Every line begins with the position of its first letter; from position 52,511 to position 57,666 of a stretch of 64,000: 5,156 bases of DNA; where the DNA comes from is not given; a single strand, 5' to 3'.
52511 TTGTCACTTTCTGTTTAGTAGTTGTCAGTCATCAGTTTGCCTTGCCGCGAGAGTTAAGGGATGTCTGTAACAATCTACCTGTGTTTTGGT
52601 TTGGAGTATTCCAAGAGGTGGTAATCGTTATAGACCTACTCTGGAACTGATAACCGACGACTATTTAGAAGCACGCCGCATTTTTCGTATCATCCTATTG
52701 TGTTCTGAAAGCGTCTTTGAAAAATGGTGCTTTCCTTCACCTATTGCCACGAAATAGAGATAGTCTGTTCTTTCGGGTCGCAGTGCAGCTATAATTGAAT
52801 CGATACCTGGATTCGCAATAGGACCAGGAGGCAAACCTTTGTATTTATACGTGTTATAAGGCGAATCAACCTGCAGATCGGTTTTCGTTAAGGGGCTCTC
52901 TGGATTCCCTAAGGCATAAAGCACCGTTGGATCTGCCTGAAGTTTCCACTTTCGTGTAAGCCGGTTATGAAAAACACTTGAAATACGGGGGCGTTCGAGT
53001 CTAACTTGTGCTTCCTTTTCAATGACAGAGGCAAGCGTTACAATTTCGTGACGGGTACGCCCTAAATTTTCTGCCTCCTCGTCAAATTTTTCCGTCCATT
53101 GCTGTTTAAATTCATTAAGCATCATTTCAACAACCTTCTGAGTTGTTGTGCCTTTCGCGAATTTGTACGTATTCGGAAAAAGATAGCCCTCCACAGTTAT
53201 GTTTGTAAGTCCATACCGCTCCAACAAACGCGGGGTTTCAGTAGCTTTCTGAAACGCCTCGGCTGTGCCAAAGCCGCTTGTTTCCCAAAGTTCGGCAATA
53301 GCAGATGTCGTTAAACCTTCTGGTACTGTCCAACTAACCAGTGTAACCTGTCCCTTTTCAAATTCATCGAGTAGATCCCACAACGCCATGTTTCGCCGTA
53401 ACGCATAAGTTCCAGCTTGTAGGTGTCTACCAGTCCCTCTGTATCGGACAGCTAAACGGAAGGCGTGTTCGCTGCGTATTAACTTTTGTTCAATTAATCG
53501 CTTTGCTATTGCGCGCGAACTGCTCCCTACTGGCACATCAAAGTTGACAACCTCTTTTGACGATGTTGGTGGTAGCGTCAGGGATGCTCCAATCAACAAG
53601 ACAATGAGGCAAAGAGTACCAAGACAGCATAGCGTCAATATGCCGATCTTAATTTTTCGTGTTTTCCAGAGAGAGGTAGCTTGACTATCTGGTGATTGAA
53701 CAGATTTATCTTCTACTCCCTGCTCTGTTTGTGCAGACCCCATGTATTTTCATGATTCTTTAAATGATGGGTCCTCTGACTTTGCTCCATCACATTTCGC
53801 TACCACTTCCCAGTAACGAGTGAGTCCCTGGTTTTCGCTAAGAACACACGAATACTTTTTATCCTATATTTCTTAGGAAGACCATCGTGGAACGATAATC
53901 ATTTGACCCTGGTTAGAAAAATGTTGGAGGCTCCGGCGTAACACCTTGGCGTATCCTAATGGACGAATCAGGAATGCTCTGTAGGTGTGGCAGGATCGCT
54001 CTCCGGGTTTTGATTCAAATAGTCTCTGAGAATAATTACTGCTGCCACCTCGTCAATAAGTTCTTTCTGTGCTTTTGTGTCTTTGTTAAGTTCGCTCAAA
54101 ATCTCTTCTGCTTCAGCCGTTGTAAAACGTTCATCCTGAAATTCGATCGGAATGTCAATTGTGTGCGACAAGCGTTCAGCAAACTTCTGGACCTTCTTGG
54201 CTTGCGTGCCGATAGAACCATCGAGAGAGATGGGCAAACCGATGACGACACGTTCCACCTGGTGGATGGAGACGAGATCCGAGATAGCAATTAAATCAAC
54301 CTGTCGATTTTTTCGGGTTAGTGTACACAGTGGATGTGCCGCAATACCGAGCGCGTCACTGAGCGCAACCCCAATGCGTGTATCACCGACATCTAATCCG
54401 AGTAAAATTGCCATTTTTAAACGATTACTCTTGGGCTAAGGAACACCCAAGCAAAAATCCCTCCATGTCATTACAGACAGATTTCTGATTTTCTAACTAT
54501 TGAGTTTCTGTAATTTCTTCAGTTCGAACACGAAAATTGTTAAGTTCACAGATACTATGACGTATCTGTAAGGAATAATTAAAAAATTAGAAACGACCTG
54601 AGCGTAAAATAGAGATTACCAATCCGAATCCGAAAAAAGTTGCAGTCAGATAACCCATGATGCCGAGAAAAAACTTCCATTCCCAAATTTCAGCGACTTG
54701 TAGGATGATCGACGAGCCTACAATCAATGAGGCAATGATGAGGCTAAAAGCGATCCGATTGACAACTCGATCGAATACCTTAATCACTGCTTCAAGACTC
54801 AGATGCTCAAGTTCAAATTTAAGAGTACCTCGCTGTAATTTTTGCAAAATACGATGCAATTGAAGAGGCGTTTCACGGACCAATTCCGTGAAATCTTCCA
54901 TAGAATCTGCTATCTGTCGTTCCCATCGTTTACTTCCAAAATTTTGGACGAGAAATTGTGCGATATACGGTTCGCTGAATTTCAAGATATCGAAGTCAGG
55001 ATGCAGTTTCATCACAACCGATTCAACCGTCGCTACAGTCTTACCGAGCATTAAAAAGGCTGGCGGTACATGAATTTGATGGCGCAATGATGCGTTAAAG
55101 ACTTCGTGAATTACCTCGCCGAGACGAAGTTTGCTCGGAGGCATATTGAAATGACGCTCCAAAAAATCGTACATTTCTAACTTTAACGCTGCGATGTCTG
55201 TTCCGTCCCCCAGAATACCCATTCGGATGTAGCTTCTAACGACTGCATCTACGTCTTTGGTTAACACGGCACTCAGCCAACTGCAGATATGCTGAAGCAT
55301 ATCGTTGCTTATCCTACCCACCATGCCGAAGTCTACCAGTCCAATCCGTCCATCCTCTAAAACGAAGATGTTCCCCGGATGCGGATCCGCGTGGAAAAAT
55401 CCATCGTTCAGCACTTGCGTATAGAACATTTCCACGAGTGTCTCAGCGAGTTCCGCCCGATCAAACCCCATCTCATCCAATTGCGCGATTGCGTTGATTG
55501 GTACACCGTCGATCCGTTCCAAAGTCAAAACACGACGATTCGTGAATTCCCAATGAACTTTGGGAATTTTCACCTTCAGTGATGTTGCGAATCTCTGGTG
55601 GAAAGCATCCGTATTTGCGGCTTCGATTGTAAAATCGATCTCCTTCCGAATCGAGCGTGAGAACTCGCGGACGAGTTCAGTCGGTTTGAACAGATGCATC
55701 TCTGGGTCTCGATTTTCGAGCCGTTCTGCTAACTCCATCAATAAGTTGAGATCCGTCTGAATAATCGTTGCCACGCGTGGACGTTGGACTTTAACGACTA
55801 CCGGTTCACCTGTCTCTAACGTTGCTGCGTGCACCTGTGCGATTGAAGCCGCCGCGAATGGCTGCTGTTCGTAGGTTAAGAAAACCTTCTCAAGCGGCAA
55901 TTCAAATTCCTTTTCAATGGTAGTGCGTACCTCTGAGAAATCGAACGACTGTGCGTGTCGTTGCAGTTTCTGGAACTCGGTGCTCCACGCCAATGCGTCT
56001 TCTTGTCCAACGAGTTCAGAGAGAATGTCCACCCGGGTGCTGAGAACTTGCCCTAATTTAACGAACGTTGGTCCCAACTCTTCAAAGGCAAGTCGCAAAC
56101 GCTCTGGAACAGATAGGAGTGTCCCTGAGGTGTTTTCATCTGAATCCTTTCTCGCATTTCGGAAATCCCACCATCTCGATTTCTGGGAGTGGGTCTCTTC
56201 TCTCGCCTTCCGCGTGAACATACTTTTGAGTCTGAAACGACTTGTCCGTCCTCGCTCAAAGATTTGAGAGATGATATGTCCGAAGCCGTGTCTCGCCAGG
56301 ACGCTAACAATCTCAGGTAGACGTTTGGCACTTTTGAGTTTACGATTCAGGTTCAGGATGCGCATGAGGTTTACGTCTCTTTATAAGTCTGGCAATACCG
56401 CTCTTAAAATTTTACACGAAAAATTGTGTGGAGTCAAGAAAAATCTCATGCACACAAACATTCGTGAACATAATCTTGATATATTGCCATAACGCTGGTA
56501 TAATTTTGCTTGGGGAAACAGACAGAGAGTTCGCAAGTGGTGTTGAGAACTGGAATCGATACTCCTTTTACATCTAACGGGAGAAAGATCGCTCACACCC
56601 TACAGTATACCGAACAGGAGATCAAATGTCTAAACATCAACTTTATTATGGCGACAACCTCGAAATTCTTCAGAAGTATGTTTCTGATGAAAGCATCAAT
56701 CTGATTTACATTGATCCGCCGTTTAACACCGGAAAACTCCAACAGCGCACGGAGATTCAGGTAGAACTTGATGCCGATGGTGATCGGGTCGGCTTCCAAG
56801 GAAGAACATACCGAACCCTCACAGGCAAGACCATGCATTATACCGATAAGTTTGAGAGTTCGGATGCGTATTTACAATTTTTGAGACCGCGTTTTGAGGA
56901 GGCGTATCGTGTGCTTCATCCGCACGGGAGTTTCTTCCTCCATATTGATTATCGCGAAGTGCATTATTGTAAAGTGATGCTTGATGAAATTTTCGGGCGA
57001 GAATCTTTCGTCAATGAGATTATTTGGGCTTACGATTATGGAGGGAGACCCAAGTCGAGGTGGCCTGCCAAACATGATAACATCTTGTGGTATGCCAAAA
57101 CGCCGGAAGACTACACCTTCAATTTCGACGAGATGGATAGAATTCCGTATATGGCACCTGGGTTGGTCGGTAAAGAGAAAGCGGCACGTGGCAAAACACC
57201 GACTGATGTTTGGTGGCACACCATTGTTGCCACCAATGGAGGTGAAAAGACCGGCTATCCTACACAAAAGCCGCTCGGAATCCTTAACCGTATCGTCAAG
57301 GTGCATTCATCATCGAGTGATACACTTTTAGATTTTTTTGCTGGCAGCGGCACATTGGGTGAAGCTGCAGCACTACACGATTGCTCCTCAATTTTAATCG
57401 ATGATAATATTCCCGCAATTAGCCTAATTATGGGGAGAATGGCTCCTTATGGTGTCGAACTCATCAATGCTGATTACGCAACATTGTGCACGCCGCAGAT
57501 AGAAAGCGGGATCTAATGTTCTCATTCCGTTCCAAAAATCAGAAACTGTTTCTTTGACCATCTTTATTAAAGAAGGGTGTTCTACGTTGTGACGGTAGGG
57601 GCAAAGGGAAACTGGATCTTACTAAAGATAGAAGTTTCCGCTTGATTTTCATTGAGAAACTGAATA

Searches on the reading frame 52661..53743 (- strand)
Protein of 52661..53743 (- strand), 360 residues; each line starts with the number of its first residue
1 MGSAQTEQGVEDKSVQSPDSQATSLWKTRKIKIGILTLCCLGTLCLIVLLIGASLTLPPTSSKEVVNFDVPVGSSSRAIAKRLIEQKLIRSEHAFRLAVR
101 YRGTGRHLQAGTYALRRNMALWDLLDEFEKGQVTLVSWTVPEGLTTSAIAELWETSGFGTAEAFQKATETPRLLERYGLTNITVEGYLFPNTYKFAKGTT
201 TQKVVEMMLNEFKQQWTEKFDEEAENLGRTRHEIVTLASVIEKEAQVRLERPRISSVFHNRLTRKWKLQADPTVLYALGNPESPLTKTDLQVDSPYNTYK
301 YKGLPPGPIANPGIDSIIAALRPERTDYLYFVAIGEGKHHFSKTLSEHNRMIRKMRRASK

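Call 70: search_protein_families(library=pfam, max_evalue=0.00001, proteins=[window:52661-53743:-])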
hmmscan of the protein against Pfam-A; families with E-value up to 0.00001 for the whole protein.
window:52661-53743:- (360 aa): 1 family
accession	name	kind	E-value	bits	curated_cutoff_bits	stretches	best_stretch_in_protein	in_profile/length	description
PF02618.21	YceG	-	2.1e-92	310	32.4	1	68-354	1-275/275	YceG-like family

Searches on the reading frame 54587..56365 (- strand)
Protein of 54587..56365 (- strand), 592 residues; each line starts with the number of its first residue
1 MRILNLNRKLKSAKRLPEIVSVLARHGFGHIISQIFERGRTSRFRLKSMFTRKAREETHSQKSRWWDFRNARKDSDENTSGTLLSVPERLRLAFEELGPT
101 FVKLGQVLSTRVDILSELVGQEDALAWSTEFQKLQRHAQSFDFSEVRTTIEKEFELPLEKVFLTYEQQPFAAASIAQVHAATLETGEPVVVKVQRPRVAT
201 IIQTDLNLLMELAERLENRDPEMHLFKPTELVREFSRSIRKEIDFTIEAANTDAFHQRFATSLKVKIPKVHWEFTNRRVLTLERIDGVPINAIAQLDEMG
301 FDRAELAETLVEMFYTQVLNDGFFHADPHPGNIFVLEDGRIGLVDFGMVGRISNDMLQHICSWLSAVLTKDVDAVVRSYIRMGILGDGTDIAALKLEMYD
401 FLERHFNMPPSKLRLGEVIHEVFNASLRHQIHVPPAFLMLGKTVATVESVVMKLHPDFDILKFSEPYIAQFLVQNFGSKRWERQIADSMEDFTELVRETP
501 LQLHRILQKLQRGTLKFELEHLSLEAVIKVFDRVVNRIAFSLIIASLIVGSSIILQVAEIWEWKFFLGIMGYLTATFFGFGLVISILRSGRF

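Call 42: search_protein_families(library=pfam, proteins=[window:54587-56365:-], max_evalue=0.00001)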
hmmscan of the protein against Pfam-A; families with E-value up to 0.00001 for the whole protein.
window:54587-56365:- (592 aa): 2 families
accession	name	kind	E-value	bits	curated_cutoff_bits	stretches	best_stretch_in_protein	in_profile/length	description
PF03109.22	ABC1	-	1.6e-77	260.4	22.9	1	133-377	1-242/244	ABC1 atypical kinase-like domain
PF01636.29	APH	-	7.4e-07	29.6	23.2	0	298-350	141-198/239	Phosphotransferase enzyme family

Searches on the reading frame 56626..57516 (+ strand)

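Call 70: search_protein_families(library=pfam, max_evalue=0.00001, proteins=[window:56626-57516:+])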
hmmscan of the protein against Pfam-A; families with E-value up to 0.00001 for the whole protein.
window:56626-57516:+ (296 aa): 2 families
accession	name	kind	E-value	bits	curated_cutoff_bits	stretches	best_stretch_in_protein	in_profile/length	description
PF01555.25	N6_N4_Mtase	-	6.4e-43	147.7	26.7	1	24-262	1-213/221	DNA methylase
PF03602.21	Cons_hypoth95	-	7.2e-07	29.5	24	0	4-41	93-132/182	Conserved hypothetical protein 95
